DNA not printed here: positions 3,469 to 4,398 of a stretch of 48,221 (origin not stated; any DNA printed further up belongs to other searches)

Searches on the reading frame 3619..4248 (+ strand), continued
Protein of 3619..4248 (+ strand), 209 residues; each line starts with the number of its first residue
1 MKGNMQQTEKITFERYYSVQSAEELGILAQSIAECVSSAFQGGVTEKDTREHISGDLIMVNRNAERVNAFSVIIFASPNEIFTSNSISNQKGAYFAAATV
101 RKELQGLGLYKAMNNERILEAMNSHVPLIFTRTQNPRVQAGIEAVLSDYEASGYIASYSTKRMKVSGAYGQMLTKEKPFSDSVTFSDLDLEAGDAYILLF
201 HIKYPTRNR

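Call 46: search_protein_families(library=ncbifam, proteins=[L001:3348-4370:-, L001:4577-5599:-, L002:3019-4038:-, L003:2405-3073:-, L003:1-636:-], max_evalue=0.001)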
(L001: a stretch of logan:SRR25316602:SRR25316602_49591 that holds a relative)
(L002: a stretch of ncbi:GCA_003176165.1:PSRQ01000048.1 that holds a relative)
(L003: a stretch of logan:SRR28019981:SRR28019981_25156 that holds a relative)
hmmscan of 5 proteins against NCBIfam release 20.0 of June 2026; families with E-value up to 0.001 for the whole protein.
L001:3348-4370:- (340 aa): 11 families
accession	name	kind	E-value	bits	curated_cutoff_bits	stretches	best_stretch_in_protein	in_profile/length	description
TIGR00233.1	trpS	equivalog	4.6e-72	243.1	176.75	1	3-336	2-327/328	tryptophan--tRNA ligase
NF008922.0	PRK12283.1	equivalog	3.5e-71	240.2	572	2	2-182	2-173/400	tryptophan--tRNA ligase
NF009207.0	PRK12556.1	equivalog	5.7e-53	179.9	479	1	1-335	1-329/332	tryptophan--tRNA ligase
NF008923.0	PRK12284.1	equivalog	1.9e-52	178.5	597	1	3-336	2-330/431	tryptophan--tRNA ligase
NF008927.0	PRK12285.1-4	equivalog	1.4e-27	96.8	478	1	5-319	75-376/385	tryptophan--tRNA ligase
NF008925.0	PRK12285.1-2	equivalog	9e-25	87.4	451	1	5-304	64-353/365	tryptophan--tRNA ligase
NF006330.0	PRK08560.1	equivalog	2.7e-18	66.1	220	1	7-300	36-327/342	tyrosine--tRNA ligase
NF008924.0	PRK12285.1-1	equivalog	8e-14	51.7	644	1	7-320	77-373/381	tryptophan--tRNA ligase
TIGR00234.1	tyrS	equivalog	2e-13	50.2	113.8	1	6-236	38-274/406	tyrosine--tRNA ligase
NF008926.0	PRK12285.1-3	equivalog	1.7e-12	47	320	1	6-177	68-229/429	tryptophan--tRNA ligase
NF008928.0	PRK12285.1-5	equivalog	1.5e-08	33.6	891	1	5-176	94-252/530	tryptophan--tRNA ligase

L001:4577-5599:- (340 aa): 0 families

L002:3019-4038:- (339 aa): 11 families
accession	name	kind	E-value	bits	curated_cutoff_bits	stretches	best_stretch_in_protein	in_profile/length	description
NF008922.0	PRK12283.1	equivalog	1.3e-72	244.9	572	2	3-181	3-172/400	tryptophan--tRNA ligase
TIGR00233.1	trpS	equivalog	3.4e-72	243.5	176.75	1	3-335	2-327/328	tryptophan--tRNA ligase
NF009207.0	PRK12556.1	equivalog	1.2e-52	178.8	479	1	3-333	3-328/332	tryptophan--tRNA ligase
NF008923.0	PRK12284.1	equivalog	4e-50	170.9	597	1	5-334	4-329/431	tryptophan--tRNA ligase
NF008927.0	PRK12285.1-4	equivalog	6.5e-30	104.4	478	1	5-304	75-363/385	tryptophan--tRNA ligase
NF008925.0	PRK12285.1-2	equivalog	1.4e-26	93.3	451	1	5-305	64-355/365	tryptophan--tRNA ligase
NF006330.0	PRK08560.1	equivalog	5.8e-18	65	220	1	7-303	36-331/342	tyrosine--tRNA ligase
NF008924.0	PRK12285.1-1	equivalog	8.1e-15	54.9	644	1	7-319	77-373/381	tryptophan--tRNA ligase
TIGR00234.1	tyrS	equivalog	1.2e-12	47.6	113.8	1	6-230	38-257/406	tyrosine--tRNA ligase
NF008926.0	PRK12285.1-3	equivalog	1.8e-12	46.9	320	1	6-177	68-229/429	tryptophan--tRNA ligase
NF008928.0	PRK12285.1-5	equivalog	1e-09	37.5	891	1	5-176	94-252/530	tryptophan--tRNA ligase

L003:2405-3073:- (222 aa): 8 families
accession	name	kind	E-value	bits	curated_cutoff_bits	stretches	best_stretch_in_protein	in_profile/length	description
NF005807.0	PRK07667.1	equivalog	2e-17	63.4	221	1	13-209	8-192/193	kinase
NF004018.0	PRK05480.1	equivalog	3.1e-16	59.5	180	1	21-213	4-189/210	uridine kinase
TIGR00235.1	udk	equivalog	7.8e-15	55.1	220.3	1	21-213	4-189/207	uridine kinase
NF006746.0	PRK09270.1-5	subfamily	4.2e-09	35.6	250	1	6-190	4-189/210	nucleoside/nucleotide kinase family protein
NF004041.0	PRK05541.1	subfamily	2.8e-07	30.7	127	1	22-63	6-47/176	adenylyl-sulfate kinase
TIGR00455.1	apsK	equivalog_domain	0.0001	22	138.7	1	16-77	11-72/184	adenylyl-sulfate kinase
NF005655.0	PRK07429.1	subfamily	0.00056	19.1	236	0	21-210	6-184/326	phosphoribulokinase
NF006085.0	PRK08233.1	equivalog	0.00061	19.7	198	0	24-212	6-163/184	hypothetical protein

L003:1-636:- (212 aa): 11 families
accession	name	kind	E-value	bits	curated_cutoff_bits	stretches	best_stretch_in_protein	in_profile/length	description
TIGR00233.1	trpS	equivalog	4e-50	171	176.75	1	3-210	2-197/328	tryptophan--tRNA ligase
NF008922.0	PRK12283.1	equivalog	5.1e-49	167.2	572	1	2-182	2-173/400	tryptophan--tRNA ligase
NF009207.0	PRK12556.1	equivalog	3e-35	121.6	479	1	1-212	1-209/332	tryptophan--tRNA ligase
NF008923.0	PRK12284.1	equivalog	4.2e-35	121.4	597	1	5-212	4-209/431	tryptophan--tRNA ligase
NF008925.0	PRK12285.1-2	equivalog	5.5e-21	74.9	451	1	5-182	64-232/365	tryptophan--tRNA ligase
NF008927.0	PRK12285.1-4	equivalog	1.4e-16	60.5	478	1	5-209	75-263/385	tryptophan--tRNA ligase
TIGR00234.1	tyrS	equivalog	1.8e-10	40.5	113.8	1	6-211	38-237/406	tyrosine--tRNA ligase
NF006330.0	PRK08560.1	equivalog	2e-10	40.2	220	1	7-144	36-171/342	tyrosine--tRNA ligase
NF008928.0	PRK12285.1-5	equivalog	3.1e-10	39.2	891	1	5-176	94-252/530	tryptophan--tRNA ligase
NF008926.0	PRK12285.1-3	equivalog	5.3e-09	35.5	320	1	6-177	68-229/429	tryptophan--tRNA ligase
NF008924.0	PRK12285.1-1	equivalog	4.3e-05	22.9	644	1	7-177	77-233/381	tryptophan--tRNA ligase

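Call 49: search_protein_families(library=pfam, proteins=[L008:4058-5215:+, L014:4630-5751:+, L011:3219-4385:+, L008:2286-2987:-, L014:2750-3760:-, L015:2892-3905:-, L012:3595-3912:+, L012:2489-3517:+, L010:5724-6416:+, L010:6413-6670:-], max_evalue=0.001)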
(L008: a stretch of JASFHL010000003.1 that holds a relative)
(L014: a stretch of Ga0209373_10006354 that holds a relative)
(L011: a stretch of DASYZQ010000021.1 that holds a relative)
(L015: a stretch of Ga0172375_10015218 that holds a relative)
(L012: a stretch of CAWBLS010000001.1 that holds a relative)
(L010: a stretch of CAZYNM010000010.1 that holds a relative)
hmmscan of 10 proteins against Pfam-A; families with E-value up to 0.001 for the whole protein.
L008:4058-5215:+ (385 aa): 2 families
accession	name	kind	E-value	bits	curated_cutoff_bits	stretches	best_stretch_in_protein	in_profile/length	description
PF13378.12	MR_MLE_C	-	1.8e-28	100.2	29.4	1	149-370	4-218/219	Enolase C-terminal domain-like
PF07476.17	MAAL_C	-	5.2e-05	23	27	1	217-307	108-203/249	Methylaspartate ammonia-lyase C-terminus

L014:4630-5751:+ (373 aa): 2 families
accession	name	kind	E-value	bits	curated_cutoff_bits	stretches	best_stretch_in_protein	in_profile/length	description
PF13378.12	MR_MLE_C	-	6.7e-27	95.1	29.4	1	135-356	4-218/219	Enolase C-terminal domain-like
PF07476.17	MAAL_C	-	1.7e-05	24.6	27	1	205-293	110-203/249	Methylaspartate ammonia-lyase C-terminus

L011:3219-4385:+ (388 aa): 2 families
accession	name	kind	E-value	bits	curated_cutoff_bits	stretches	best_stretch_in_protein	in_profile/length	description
PF13378.12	MR_MLE_C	-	2.6e-25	89.9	29.4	1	172-340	10-171/219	Enolase C-terminal domain-like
PF02746.21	MR_MLE_N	-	2.6e-05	24.8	22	1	23-140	10-116/117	Mandelate racemase / muconate lactonizing enzyme, N-terminal domain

L008:2286-2987:- (233 aa): 1 family
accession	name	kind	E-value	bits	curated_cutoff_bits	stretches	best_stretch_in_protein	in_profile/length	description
PF01177.27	Asp_Glu_race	-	7.9e-29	101.4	31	1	10-225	1-209/211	Asp/Glu/Hydantoin racemase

L014:2750-3760:- (336 aa): 0 families

L015:2892-3905:- (337 aa): 0 families

L012:3595-3912:+ (105 aa): 1 family
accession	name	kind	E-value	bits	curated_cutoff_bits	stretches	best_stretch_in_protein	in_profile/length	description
PF01817.26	CM_2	-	3.6e-22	78.8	27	1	14-90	2-79/80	Chorismate mutase type II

L012:2489-3517:+ (342 aa): 1 family
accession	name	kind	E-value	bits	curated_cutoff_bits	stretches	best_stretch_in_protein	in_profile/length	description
PF01427.22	Peptidase_M15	-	9.1e-06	26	27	1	167-296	61-188/199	D-ala-D-ala dipeptidase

L010:5724-6416:+ (230 aa): 2 families
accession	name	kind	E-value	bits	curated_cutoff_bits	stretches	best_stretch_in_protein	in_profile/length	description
PF01177.27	Asp_Glu_race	-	6.6e-33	114.7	31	1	10-218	1-207/211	Asp/Glu/Hydantoin racemase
PF17645.6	Amdase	-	8.3e-05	22.8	25.9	0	156-199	26-69/228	Arylmalonate decarboxylase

L010:6413-6670:- (85 aa): 0 families
